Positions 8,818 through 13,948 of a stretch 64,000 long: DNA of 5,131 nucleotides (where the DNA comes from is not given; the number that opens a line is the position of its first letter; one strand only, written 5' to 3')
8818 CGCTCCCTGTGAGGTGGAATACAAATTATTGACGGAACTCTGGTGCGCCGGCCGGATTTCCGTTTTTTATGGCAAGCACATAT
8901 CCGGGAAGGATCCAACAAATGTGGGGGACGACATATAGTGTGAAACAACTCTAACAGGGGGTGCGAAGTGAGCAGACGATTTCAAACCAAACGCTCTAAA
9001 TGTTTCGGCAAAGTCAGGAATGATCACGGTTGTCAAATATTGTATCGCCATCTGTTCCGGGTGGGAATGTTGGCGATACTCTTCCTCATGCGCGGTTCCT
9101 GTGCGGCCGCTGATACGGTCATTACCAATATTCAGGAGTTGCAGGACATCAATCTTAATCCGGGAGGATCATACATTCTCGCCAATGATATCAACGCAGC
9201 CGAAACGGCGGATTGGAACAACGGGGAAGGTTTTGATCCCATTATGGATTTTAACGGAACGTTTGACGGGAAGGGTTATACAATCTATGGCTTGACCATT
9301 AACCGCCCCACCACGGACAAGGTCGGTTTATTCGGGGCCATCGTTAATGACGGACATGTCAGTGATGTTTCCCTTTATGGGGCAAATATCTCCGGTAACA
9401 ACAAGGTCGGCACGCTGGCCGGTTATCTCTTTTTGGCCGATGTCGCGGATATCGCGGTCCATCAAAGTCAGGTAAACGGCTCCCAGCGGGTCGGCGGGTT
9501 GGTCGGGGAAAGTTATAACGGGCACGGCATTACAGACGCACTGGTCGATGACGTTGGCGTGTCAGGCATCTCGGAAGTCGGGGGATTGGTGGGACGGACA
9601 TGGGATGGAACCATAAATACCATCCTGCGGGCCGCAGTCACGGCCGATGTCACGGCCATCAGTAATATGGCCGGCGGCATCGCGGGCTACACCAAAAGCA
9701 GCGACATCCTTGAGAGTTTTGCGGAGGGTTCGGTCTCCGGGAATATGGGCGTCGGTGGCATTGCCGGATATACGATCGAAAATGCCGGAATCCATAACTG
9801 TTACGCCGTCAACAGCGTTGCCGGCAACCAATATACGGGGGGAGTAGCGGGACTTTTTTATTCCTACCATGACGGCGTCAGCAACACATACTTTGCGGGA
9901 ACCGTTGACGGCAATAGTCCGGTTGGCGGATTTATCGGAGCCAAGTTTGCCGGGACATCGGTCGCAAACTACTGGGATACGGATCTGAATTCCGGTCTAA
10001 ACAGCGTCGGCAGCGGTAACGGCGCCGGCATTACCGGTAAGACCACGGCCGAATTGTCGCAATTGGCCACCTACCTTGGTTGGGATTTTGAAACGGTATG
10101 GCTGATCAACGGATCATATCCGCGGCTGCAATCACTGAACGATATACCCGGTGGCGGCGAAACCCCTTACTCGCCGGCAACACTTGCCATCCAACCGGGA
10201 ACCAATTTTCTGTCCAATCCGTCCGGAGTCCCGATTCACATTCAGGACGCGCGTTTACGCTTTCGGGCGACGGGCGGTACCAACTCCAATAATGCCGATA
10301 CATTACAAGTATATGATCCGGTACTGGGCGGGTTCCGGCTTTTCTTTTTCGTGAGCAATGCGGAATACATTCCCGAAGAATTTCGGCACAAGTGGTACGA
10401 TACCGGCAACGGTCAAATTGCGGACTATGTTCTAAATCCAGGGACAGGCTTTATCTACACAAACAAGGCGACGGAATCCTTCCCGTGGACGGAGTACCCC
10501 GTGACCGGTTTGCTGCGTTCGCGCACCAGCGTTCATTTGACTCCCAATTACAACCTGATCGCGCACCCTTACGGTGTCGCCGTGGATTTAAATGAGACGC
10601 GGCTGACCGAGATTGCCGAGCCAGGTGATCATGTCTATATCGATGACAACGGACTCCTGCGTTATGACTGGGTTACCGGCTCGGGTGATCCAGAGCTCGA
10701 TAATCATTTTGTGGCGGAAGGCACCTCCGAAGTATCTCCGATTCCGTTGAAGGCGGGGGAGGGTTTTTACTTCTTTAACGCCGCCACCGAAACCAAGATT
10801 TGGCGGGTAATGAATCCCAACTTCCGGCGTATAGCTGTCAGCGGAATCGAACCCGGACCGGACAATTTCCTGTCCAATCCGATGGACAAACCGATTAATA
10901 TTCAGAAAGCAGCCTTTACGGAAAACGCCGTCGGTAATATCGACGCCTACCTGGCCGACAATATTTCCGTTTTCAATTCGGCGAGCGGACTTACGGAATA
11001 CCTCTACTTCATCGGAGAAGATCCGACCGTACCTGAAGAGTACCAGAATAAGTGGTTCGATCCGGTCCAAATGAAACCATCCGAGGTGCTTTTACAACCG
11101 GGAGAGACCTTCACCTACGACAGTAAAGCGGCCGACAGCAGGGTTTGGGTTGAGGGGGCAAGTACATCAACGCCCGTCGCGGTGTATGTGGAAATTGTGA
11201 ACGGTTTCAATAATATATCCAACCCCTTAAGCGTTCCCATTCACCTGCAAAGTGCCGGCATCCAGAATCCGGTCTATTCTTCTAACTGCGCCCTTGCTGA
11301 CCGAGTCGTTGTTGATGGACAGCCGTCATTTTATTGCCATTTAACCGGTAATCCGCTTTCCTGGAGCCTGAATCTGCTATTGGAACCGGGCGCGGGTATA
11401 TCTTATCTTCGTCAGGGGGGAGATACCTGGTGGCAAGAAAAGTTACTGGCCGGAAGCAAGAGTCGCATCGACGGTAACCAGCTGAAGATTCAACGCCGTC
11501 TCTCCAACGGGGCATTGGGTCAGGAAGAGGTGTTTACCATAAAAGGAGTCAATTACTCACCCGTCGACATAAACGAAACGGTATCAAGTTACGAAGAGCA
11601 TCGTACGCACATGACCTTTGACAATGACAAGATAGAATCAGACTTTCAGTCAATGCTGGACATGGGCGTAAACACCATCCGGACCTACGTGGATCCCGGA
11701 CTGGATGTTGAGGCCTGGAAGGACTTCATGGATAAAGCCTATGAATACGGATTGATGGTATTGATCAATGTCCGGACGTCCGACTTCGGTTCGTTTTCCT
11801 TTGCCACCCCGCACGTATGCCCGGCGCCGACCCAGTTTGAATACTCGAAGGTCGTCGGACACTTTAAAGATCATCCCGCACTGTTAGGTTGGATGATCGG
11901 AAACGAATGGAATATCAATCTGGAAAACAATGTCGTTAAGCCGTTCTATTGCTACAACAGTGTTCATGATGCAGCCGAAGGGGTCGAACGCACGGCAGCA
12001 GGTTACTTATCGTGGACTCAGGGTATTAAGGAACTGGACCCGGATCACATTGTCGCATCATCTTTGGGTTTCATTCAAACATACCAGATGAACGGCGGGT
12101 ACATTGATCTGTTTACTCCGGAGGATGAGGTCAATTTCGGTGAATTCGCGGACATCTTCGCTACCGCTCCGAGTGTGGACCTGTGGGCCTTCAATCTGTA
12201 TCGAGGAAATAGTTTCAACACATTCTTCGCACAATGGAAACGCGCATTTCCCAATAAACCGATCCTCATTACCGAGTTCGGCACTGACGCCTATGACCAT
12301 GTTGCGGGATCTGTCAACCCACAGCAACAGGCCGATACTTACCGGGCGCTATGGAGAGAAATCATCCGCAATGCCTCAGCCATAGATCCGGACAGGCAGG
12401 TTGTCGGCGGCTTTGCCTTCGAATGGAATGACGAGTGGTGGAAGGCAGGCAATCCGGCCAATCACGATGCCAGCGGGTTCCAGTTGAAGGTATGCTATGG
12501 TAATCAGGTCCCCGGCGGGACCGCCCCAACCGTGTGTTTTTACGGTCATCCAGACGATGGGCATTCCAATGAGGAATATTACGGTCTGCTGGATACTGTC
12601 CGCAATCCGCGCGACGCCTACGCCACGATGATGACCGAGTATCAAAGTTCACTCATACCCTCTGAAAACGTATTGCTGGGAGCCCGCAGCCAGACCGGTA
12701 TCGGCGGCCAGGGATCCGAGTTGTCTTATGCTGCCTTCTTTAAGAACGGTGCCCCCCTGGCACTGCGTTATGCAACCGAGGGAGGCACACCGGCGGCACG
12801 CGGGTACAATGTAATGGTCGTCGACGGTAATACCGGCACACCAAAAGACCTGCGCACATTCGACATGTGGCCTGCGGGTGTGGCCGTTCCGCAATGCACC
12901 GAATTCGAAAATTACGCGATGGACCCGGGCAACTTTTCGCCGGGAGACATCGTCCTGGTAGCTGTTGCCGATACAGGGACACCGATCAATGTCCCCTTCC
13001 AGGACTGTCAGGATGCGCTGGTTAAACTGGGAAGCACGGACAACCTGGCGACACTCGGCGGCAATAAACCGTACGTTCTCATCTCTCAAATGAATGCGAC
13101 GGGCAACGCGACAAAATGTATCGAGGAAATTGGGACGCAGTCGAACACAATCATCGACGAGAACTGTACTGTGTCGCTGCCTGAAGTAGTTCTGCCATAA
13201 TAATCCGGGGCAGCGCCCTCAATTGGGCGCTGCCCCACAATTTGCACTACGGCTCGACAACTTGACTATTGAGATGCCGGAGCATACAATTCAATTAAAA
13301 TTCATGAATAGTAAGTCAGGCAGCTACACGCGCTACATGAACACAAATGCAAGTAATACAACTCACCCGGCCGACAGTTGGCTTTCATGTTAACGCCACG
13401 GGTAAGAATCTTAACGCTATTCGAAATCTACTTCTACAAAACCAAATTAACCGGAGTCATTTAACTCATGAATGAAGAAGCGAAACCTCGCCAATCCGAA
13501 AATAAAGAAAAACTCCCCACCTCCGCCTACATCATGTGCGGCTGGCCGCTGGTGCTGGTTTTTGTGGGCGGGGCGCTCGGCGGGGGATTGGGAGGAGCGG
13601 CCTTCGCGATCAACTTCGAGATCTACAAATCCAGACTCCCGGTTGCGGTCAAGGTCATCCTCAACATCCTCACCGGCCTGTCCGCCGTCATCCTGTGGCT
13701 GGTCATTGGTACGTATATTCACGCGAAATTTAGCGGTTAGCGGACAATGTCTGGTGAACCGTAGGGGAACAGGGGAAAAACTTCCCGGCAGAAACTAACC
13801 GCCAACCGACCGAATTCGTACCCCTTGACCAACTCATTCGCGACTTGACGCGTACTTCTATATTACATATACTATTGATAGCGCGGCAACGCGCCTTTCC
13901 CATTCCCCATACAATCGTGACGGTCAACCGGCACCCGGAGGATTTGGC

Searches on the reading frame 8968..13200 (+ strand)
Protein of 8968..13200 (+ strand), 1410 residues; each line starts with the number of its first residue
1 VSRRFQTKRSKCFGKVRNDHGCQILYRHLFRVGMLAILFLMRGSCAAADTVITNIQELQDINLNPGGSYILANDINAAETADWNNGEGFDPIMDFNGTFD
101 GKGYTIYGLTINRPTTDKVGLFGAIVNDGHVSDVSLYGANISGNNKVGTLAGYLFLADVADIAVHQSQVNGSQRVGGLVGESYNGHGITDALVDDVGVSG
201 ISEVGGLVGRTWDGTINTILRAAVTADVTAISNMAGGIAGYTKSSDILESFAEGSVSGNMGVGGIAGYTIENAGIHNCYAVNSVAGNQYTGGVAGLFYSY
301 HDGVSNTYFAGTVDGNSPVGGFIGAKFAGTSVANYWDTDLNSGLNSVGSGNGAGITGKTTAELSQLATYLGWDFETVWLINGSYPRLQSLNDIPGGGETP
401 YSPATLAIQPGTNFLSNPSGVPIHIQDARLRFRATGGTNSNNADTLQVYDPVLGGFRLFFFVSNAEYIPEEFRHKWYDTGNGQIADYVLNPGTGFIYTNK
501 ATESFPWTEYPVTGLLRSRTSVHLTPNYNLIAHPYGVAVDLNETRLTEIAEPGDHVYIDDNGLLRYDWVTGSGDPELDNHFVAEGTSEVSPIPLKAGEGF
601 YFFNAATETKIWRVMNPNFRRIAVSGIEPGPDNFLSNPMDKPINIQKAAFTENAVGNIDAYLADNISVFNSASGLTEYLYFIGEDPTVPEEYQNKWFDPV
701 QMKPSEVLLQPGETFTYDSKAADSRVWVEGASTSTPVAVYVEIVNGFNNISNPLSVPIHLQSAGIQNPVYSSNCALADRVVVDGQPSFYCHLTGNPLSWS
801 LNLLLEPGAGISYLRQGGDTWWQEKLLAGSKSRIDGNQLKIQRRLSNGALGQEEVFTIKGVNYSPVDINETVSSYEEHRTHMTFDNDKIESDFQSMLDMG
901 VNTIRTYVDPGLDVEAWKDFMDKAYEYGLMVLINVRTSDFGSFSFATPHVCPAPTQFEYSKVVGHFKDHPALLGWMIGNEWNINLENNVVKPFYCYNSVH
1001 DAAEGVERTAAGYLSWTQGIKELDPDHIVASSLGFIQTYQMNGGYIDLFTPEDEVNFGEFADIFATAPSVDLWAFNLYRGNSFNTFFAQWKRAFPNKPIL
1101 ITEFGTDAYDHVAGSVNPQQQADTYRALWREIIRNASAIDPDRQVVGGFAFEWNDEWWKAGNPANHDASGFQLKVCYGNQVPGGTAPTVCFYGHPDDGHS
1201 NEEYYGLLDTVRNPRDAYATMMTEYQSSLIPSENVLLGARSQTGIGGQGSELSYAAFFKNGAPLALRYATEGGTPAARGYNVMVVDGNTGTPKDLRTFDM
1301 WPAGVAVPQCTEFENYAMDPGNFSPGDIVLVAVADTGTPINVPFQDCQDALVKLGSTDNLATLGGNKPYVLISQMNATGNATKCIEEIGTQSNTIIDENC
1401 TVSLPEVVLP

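Call 10: search_protein_families(library=pfam, proteins=[window:8968-13200:+], max_evalue=0.01)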
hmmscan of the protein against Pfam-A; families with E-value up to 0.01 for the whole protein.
window:8968-13200:+ (1410 aa): 4 families
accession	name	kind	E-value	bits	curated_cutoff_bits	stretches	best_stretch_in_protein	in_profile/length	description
PF03198.20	Glyco_hydro_72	-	5.3e-08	33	25.9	1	852-1003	24-167/314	Glucanosyltransferase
PF15711.10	ILEI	-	1.4e-07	32.3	27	1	1278-1374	1-87/90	Interleukin-like EMT inducer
PF05342.19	Peptidase_M26_N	-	2.2e-06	27.5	27.7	1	39-164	127-248/250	M26 IgA1-specific Metallo-endopeptidase N-terminal region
PF02836.23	Glyco_hydro_2_C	-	0.00018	21.2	21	1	877-981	26-136/302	Glycosyl hydrolases family 2, TIM barrel domain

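Call 66: search_protein_families(library=ncbifam, proteins=[window:8968-13200:+], max_evalue=0.001)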
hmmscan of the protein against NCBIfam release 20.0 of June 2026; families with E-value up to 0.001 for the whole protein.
window:8968-13200:+ (1410 aa): 1 family
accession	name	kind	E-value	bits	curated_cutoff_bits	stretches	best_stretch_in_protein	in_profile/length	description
NF046017.1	ZmpA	exception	0.00011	19.6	3000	1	49-271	866-1094/2052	zinc metalloprotease A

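Call 72: find_homologous_proteins(query=window:8968-13200:+, max_evalue=1e-10)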
Query window:8968-13200:+ (1410 aa): 1682 proteins with E <= 1e-10 among 8000 candidates; the best 120 are listed.
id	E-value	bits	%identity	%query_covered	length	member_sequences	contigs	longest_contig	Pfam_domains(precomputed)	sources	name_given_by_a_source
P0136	0.0e+0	3299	100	100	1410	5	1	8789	PF05342.20,PF15711.11,PF03198.21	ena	-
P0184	0.0e+0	1863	59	98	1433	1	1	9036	PF15711.11,PF03198.21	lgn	-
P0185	1.2e-161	558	32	27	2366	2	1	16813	PF05342.20,PF17963.8,PF17892.8,PF17803.8,PF07581.18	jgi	-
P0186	2.8e-157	544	33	24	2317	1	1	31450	PF05342.20,PF00404.25,PF07581.18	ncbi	-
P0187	2.8e-152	527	31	24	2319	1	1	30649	PF05342.20,PF00404.25,PF12206.15,PF07581.18,PF20350.4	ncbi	-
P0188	1.4e-139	485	53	27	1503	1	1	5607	PF02836.24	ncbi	-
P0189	2.0e-129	451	40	26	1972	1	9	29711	PF00150.25,PF05342.20,PF00404.25,PF00963.25,PF07581.18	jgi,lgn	jgi:aryl-phospho-beta-D-glucosidase BglC (GH1 family)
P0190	6.8e-127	443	36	24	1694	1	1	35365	PF05342.20,PF07581.18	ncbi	-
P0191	9.4e-125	436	50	26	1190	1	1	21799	PF02836.24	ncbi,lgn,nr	ncbi:MAG: hypothetical protein KBD53_09195 [Candidatus Omnitrophica bacterium]|nr:hypothetical prote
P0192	8.6e-122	426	35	24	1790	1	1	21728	PF05342.20,PF22352.3,PF00801.27,PF07581.18,PF18911.7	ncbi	-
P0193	8.4e-121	423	37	22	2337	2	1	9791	PF05342.20,PF18962.8,PF07581.18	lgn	-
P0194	1.1e-119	419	28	27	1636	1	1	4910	PF07495.20,PF05342.20,PF17963.8,PF07581.18,PF24908.1,PF05345.19,PF18911.7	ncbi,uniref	ncbi:GLUG motif-containing protein, partial [Geofilum sp. OHC36d9]|uniref:GLUG motif-containing prot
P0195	3.7e-118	414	32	23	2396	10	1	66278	PF05342.20,PF18962.8,PF07581.18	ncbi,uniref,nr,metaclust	ncbi:hypothetical protein A8B79_14010 [Balneola sp. EhC07]|uniref:GLUG motif-containing protein n=2 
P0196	4.9e-116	407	35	15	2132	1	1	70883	PF05342.20,PF18962.8,PF18998.7,PF07581.18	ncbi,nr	ncbi:MAG: T9SS type A sorting domain-containing protein [Cytophagales bacterium]|nr:T9SS type A sort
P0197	3.4e-115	404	35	24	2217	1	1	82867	PF20585.5,PF13857.13,PF12796.14,PF07581.18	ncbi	-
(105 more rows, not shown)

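Call 73: find_encoding_contigs(protein=P0184, flank=10000, max_places=3)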
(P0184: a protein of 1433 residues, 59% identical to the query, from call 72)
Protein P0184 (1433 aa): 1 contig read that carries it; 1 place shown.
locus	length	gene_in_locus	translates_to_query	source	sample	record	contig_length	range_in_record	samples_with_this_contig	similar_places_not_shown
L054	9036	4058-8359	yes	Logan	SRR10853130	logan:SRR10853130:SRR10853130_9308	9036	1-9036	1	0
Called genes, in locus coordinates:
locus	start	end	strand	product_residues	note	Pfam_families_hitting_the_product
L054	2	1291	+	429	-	?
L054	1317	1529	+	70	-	-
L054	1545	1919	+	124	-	PF12680:SnoaL_2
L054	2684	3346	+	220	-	-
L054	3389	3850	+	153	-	PF07963:N_methyl (weak), PF08334:T2SSG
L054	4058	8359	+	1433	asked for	PF03198:Glyco_hydro_72 (weak), PF15711:ILEI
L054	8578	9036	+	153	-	?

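Call 83: search_protein_families(library=pfam, proteins=[L054:2684-3346:+, L054:2-1291:+, L054:1317-1529:+, L054:8578-9036:+, L054:3389-3850:+], max_evalue=0.01)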
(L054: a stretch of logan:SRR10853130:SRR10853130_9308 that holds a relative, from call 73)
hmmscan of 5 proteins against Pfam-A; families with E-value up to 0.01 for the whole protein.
L054:2684-3346:+ (220 aa): 1 family
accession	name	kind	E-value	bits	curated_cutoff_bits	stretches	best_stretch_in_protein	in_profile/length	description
PF04542.20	Sigma70_r2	-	7.8e-05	22.8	24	1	79-113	33-70/71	Sigma-70 region 2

L054:2-1291:+ (429 aa): 2 families
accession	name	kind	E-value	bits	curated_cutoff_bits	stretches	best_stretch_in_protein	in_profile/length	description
PF05193.26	Peptidase_M16_C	-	4.2e-25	89.1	23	1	137-305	4-180/181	Peptidase M16 inactive domain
PF00675.25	Peptidase_M16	-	6e-12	46.1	22.3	1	1-126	17-141/149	Insulinase (Peptidase family M16)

L054:1317-1529:+ (70 aa): 0 families

L054:8578-9036:+ (153 aa): 15 families
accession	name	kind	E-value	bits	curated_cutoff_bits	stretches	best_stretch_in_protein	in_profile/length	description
PF00004.35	AAA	-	1.2e-14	55.3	21.2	1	59-149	2-110/131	ATPase family associated with various cellular activities (AAA)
PF05496.18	RuvB_N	-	9.2e-14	51.9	27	1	25-140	1-113/159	Holliday junction DNA helicase RuvB P-loop domain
PF07728.20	AAA_5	-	2.2e-05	24.9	22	0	59-77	3-21/139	AAA domain (dynein-related subfamily)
PF01078.27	Mg_chelatase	-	6.5e-05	22.9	20.3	0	55-75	22-42/207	Magnesium chelatase, subunit ChlI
PF00158.32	Sigma54_activat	-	0.00019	21.6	20.2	0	113-148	95-130/168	Sigma-54 interaction domain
PF07724.20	AAA_2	-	0.00027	21.5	27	0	57-140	5-104/166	AAA domain (Cdc48 subfamily)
PF13401.12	AAA_22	-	0.00029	21.6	27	0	57-77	7-27/130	AAA domain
PF07726.17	AAA_3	-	0.0013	19.1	27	1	61-148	5-99/131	ATPase family associated with various cellular activities (AAA)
PF13191.12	AAA_16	-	0.002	19.1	32.6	0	51-76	20-45/167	AAA ATPase domain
PF04851.21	ResIII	-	0.003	17.9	22.5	0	101-148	115-163/164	Type III restriction enzyme, res subunit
PF13207.12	AAA_17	-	0.0056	17.4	27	1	62-89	2-29/136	AAA domain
PF13245.12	AAA_19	-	0.0066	17.1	25.1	0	58-76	14-32/134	AAA domain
PF13173.12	AAA_14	-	0.0068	16.9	27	1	59-126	6-77/129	AAA domain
PF13238.12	AAA_18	-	0.0083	17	29.4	1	61-83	4-25/128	AAA domain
PF01057.23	Parvo_NS1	-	0.0087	15.5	20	0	51-81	109-139/271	Parvovirus non-structural protein NS1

L054:3389-3850:+ (153 aa): 2 families
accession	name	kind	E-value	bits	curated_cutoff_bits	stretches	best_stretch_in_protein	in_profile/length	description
PF08334.16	T2SSG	-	3.2e-28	98.4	21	1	46-147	8-108/108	Type II secretion system (T2SS), protein G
PF07963.17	N_methyl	-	7.2e-06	25.8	21.2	1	15-36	5-26/27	Prokaryotic N-terminal methylation motif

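Call 85: find_encoding_contigs(protein=P0191, flank=10000, max_places=2)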
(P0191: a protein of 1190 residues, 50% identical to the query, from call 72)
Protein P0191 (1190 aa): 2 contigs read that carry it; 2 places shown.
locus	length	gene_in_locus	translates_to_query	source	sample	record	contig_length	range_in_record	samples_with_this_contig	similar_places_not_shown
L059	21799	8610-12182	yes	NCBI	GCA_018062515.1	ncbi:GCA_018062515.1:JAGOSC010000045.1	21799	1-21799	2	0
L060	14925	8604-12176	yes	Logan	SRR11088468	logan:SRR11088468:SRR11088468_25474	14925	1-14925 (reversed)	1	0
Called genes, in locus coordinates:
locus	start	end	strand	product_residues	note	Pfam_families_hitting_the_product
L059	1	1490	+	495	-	PF00593:TonB_dep_Rec_b-barrel, PF14905:OMP_b-brl_3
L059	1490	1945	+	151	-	PF13689:DUF4154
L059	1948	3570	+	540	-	PF17152:CHASE8, PF07730:HisKA_3 (weak), PF02518:HATPase_c, PF00072:Response_reg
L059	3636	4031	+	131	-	PF00072:Response_reg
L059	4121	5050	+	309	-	PF03279:Lip_A_acyltrans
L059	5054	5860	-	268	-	PF09694:Gcw_chp (weak)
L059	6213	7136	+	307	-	PF00005:ABC_tran, PF13304:AAA_21 (faint)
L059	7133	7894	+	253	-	PF01061:ABC2_membrane, PF12698:ABC2_membrane_3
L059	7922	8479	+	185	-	PF00080:Sod_Cu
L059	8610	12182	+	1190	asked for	PF02836:Glyco_hydro_2_C (weak)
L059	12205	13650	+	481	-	PF01565:FAD_binding_4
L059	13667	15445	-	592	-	PF00270:DEAD, PF04851:ResIII, PF00271:Helicase_C, PF16124:RecQ_Zn_bind, PF09382:RQC, PF00570:HRDC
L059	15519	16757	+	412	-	PF00270:DEAD, PF04851:ResIII (weak), PF00271:Helicase_C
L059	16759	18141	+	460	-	PF04851:ResIII, PF00270:DEAD, PF00271:Helicase_C, PF03880:DbpA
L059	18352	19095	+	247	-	PF03741:TerC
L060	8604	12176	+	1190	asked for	PF02836:Glyco_hydro_2_C (weak)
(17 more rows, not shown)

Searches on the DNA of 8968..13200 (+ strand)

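Call 112: search_rna_families(source=L054, start=1900, end=4100, threshold=evalue, max_evalue=10)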
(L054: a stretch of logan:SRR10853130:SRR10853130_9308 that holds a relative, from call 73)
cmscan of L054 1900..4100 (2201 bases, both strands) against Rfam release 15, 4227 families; matches with E-value up to 10: 4.
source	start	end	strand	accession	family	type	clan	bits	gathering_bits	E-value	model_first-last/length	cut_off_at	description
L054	2009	2095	+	RF01443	S_pombe_snR91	Gene; snRNA; snoRNA; HACA-box;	-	17.2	50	7.9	1-144/144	no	small nucleolar RNA snR91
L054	3107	3168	+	RF01648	ceN65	Gene; snRNA; snoRNA; CD-box;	-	17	48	2.2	1-65/65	no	Caenorhabditis snoRNA ceN65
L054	2574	2657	+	RF00519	suhB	Gene; sRNA;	CL00108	16.7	41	2.9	1-77/77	no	Makes More Granules Regulator RNA (mmgR)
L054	2460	2484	+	RF01308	sR58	Gene; snRNA; snoRNA; CD-box;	-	15.7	55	3.2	1-55/55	no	Small nucleolar RNA sR58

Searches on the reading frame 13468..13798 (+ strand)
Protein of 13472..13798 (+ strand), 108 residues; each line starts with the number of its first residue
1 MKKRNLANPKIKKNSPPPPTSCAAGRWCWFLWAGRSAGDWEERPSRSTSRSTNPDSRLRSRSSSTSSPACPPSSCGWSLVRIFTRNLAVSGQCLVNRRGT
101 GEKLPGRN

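Call 32: search_protein_families(library=pfam, proteins=[window:13472-13798:+], max_evalue=0.001)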
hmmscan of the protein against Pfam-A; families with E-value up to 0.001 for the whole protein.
window:13472-13798:+ (108 aa): 0 families

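Call 54: search_protein_families(library=phrogs, proteins=[window:13468-13740:+], max_evalue=0.01)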
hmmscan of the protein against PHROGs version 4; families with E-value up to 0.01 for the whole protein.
window:13468-13740:+ (90 aa): 0 families

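Call 66: search_protein_families(library=ncbifam, proteins=[window:13468-13740:+], max_evalue=0.001)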
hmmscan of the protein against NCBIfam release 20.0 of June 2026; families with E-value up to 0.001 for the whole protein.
window:13468-13740:+ (90 aa): 0 families

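Call 103: list_cluster_members(proteins=[P0010, P0184, L054:1545-1919:+, L054:2684-3346:+, L054:1317-1529:+, window:13468-13740:+])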
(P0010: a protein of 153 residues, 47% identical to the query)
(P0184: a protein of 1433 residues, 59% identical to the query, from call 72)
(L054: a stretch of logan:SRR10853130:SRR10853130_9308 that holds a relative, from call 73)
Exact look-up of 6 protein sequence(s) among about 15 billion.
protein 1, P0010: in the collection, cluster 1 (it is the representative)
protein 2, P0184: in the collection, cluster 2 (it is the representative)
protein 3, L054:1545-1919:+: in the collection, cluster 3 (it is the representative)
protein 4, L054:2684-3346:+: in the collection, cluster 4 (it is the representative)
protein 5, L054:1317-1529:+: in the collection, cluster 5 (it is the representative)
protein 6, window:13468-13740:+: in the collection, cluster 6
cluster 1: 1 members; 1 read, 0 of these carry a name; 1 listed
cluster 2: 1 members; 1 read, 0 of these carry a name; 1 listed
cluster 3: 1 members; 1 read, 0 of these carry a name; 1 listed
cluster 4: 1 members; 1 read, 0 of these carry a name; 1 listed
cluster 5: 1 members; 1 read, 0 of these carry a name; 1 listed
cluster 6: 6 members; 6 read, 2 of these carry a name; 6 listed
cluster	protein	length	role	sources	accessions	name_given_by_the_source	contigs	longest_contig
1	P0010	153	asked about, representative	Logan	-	-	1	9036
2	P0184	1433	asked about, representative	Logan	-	-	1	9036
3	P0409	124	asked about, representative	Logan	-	-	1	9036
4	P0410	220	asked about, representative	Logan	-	-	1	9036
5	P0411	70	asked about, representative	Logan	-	-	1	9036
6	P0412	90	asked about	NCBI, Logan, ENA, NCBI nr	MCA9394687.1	MAG: hypothetical protein KC900_10815 [Candidatus Omnitrophica bacterium] | hypothetical protein [Candidatus Omnitrophota bacterium]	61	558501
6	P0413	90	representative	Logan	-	-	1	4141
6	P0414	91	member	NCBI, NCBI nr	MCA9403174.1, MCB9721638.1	MAG: hypothetical protein KC897_05280 [Candidatus Omnitrophica bacterium] | hypothetical protein [Candidatus Omnitrophota bacterium]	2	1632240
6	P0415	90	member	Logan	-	-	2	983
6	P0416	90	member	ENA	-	-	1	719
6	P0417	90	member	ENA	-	-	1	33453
